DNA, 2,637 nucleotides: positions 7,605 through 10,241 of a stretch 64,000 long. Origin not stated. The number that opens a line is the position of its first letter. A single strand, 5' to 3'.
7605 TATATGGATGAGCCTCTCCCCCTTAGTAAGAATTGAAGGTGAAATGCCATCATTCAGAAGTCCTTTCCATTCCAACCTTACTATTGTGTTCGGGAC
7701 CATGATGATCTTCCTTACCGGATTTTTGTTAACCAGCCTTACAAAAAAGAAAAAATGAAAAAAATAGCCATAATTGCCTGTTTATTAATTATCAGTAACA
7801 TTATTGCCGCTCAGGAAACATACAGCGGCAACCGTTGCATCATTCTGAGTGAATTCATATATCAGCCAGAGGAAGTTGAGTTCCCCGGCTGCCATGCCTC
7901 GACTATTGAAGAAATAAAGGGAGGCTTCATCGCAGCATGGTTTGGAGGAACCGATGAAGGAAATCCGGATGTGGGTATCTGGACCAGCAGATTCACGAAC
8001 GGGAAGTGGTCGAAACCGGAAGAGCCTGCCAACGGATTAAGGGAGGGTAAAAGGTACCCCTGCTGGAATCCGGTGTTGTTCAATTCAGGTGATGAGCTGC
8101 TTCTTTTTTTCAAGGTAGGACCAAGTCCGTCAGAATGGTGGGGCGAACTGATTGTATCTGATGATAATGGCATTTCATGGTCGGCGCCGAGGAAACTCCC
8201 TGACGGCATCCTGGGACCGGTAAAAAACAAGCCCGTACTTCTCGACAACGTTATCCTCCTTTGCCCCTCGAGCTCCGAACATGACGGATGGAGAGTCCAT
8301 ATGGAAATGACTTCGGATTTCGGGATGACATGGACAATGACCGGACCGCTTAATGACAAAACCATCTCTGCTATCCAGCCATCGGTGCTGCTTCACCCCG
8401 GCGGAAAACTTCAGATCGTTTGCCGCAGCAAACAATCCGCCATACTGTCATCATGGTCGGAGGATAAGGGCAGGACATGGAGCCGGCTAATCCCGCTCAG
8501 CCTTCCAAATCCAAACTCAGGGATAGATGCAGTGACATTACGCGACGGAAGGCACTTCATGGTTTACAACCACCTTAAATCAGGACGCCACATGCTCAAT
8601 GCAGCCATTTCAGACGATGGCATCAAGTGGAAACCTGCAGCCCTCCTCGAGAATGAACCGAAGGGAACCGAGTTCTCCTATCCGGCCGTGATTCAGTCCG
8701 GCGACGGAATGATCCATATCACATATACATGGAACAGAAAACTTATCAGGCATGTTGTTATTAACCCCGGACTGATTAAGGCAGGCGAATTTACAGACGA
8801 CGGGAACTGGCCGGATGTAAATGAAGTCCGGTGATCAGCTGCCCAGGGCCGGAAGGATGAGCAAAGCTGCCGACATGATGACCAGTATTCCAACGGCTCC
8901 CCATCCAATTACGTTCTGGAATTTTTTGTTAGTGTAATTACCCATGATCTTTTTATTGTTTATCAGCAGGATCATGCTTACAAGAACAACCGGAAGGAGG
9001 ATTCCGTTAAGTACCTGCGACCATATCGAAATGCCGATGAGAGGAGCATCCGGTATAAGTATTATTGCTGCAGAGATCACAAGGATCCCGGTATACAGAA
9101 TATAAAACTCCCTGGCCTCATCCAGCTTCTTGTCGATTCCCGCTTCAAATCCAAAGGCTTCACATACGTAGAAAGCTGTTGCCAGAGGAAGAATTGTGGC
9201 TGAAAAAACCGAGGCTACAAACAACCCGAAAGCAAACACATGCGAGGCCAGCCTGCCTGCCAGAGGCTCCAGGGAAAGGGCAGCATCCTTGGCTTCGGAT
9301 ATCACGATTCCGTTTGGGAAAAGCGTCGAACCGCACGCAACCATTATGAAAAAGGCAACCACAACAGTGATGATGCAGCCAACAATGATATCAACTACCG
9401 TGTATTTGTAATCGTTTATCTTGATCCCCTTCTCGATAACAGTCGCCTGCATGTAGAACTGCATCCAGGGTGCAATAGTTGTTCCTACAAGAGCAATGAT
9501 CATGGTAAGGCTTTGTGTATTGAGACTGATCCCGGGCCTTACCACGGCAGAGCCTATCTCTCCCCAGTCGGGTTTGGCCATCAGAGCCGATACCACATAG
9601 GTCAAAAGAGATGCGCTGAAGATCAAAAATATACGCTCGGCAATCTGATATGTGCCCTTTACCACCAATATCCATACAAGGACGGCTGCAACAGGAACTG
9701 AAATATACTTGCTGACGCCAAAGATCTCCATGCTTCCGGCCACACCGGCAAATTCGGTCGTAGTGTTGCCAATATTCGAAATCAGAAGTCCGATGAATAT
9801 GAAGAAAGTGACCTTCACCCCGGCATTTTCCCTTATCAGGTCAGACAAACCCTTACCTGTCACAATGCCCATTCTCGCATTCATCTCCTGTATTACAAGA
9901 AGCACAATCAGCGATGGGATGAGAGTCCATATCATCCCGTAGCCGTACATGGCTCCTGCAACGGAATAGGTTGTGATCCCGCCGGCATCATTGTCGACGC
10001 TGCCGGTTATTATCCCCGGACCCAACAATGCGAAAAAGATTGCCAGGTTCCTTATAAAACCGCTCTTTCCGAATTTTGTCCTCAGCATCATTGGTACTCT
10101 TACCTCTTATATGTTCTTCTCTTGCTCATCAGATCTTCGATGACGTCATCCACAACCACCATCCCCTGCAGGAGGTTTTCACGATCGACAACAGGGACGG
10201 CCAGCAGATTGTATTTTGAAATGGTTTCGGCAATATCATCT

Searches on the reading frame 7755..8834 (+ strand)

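Call 4: search_protein_families(library=pfam, proteins=[window:7755-8834:+])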
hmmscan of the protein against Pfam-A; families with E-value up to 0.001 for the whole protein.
window:7755-8834:+ (359 aa): 3 families
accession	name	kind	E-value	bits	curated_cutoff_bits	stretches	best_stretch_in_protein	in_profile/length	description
PF13088.12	BNR_2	-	1.2e-87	294.3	31.4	1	57-322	2-277/277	BNR repeat-like domain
PF02012.26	BNR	-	5.6e-06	26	27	0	134-143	2-11/12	BNR/Asp-box repeat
PF13859.12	BNR_3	-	0.00012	22.1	27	1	65-273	22-249/308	BNR repeat-like domain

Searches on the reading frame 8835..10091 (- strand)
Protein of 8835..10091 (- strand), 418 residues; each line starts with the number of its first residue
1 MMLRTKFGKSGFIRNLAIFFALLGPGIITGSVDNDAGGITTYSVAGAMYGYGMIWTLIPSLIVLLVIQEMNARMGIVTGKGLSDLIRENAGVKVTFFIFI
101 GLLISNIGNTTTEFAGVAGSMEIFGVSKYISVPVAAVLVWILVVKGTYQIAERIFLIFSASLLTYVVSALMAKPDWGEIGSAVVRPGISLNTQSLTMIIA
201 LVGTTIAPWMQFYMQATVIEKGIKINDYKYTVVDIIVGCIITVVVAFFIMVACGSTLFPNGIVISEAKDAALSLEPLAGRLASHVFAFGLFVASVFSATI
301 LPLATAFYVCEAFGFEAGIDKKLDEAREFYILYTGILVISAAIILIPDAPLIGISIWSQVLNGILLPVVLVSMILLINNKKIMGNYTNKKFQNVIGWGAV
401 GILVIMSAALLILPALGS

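Call 4: search_protein_families(library=pfam, proteins=[window:8835-10091:-])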
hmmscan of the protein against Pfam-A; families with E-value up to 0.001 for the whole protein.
window:8835-10091:- (418 aa): 1 family
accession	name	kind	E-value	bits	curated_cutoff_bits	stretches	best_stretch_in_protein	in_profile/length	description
PF01566.24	Nramp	-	7.8e-97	325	29.8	1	39-389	1-356/357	Natural resistance-associated macrophage protein-like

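Call 26: search_solved_structures(query=window:8835-10091:-, show_alignments=2, max_evalue=1e-10)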
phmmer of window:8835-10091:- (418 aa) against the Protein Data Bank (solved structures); distinct sequences matched with E-value up to 1e-10: 13.
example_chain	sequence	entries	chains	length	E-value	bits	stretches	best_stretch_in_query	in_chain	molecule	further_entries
7qia_A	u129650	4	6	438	1.7e-114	386.1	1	16-417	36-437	Divalent metal cation transporter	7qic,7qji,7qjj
10ky_A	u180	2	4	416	1.2e-22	83.6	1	18-411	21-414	Divalent metal cation transporter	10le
8e6i_A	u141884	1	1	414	1.1e-21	80.5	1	19-411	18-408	Divalent metal cation transporter MntH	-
6d91_A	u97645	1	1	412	3.9e-21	78.7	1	16-411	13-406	Divalent metal cation transporter MntH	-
5kte_A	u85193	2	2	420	5.6e-21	78.2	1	17-411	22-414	Divalent metal cation transporter MntH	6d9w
8e5s_A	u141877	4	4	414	5.7e-21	78.1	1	19-411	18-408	Divalent metal cation transporter MntH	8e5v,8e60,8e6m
8e6n_A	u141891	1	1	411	6.9e-21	77.9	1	19-411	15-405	Divalent metal cation transporter MntH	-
8e6l_A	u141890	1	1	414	8.6e-21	77.6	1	19-411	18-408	Divalent metal cation transporter MntH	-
8e6h_A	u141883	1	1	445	9.6e-21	77.4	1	17-411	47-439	Divalent metal cation transporter MntH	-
6c3i_A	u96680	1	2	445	3.4e-20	75.6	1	19-411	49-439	Divalent metal cation transporter MntH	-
5m95_A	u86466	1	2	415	3.2e-15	59.2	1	35-412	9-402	Divalent metal cation transporter MntH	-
5m94_A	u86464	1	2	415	3.3e-15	59.2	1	35-412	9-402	Divalent metal cation transporter MntH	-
7phq_B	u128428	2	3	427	3.6e-15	59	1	35-412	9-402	Divalent metal cation transporter MntH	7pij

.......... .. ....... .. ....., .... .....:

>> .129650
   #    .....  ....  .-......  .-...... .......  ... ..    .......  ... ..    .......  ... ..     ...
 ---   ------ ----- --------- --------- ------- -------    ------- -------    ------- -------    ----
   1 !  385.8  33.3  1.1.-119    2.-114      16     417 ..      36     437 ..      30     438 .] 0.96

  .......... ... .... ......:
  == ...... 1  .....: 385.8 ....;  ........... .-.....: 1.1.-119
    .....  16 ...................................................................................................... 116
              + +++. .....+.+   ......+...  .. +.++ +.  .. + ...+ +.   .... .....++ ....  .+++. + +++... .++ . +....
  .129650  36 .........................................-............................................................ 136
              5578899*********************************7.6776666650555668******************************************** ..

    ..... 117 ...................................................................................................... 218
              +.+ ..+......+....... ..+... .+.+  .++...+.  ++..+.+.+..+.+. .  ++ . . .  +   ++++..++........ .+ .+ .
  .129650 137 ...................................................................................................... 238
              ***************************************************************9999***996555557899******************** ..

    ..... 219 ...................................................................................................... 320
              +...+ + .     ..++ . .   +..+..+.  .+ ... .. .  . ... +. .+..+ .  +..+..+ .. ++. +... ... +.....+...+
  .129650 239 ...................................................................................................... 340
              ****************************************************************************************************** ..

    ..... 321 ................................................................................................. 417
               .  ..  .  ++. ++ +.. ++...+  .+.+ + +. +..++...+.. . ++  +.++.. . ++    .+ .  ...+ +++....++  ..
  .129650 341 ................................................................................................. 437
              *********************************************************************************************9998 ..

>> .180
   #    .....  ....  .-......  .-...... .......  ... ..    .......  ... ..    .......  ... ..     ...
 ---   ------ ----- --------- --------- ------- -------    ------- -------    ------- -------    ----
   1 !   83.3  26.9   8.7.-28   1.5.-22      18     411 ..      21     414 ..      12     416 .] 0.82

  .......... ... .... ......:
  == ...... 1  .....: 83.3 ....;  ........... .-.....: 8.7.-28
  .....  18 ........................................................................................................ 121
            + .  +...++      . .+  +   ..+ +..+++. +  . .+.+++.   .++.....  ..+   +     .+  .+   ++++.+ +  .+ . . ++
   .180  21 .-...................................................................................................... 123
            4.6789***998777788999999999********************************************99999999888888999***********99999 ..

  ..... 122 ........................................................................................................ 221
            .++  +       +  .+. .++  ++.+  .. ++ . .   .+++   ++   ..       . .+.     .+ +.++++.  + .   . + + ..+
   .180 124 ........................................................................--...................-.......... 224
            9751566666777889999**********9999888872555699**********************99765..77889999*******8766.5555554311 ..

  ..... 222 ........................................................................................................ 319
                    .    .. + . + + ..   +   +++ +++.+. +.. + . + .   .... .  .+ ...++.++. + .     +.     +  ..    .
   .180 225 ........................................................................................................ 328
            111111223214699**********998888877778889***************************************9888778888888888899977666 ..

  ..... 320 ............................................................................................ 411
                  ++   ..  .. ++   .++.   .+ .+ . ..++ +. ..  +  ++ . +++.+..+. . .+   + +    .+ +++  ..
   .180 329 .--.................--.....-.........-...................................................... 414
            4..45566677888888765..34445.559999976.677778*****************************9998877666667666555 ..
